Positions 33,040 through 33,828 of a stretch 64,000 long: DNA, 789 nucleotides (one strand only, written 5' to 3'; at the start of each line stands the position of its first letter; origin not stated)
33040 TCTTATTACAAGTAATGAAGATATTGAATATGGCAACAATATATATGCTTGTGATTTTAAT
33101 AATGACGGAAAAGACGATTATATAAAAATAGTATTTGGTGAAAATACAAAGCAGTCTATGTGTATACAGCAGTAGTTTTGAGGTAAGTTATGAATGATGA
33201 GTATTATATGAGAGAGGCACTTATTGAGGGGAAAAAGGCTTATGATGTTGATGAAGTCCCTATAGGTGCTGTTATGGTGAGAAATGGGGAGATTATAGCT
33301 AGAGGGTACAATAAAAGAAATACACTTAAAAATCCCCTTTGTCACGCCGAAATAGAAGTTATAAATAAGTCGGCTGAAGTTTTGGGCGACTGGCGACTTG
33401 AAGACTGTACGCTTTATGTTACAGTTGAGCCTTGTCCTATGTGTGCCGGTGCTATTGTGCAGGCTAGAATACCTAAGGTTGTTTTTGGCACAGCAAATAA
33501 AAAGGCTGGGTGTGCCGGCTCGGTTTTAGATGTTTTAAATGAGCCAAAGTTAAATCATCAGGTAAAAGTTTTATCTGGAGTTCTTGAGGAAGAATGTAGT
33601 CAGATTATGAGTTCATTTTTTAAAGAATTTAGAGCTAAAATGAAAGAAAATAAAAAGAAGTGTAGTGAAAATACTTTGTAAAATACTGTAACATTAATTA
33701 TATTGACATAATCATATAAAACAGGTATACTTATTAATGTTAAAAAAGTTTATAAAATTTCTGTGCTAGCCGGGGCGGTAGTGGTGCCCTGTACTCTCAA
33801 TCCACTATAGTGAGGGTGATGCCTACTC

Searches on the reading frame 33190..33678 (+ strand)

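Call 59: search_protein_families(library=pfam, proteins=[window:33190-33678:+], max_evalue=0.001)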
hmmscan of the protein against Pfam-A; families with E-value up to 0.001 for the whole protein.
window:33190-33678:+ (163 aa): 8 families
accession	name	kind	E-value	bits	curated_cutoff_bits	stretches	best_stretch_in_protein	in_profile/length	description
PF14437.12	MafB19-deam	-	1.4e-51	174.6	27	1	1-148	1-142/142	MafB19-like deaminase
PF00383.29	dCMP_cyt_deam_1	-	5.7e-32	110.1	25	1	2-101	3-102/102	Cytidine and deoxycytidylate deaminase zinc-binding region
PF14439.12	Bd3614-deam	-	1.1e-07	32.3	38.5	1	25-93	11-78/113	Bd3614-like deaminase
PF18750.7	SNAD4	-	2.3e-05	24.9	27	1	31-91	15-73/130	Secreted Novel AID/APOBEC-like Deaminase 4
PF18771.7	APOBEC3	-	0.00042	20.9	27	1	29-91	13-72/137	APOBEC3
PF18772.7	APOBEC2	-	0.00043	20.8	26.8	0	38-91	40-91/175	APOBEC2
PF18778.7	NAD1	-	0.00081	20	27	0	36-91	38-92/175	Novel AID APOBEC clade 1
PF08210.17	APOBEC_N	-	0.00098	19.6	25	0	43-91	36-87/170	APOBEC-like N-terminal domain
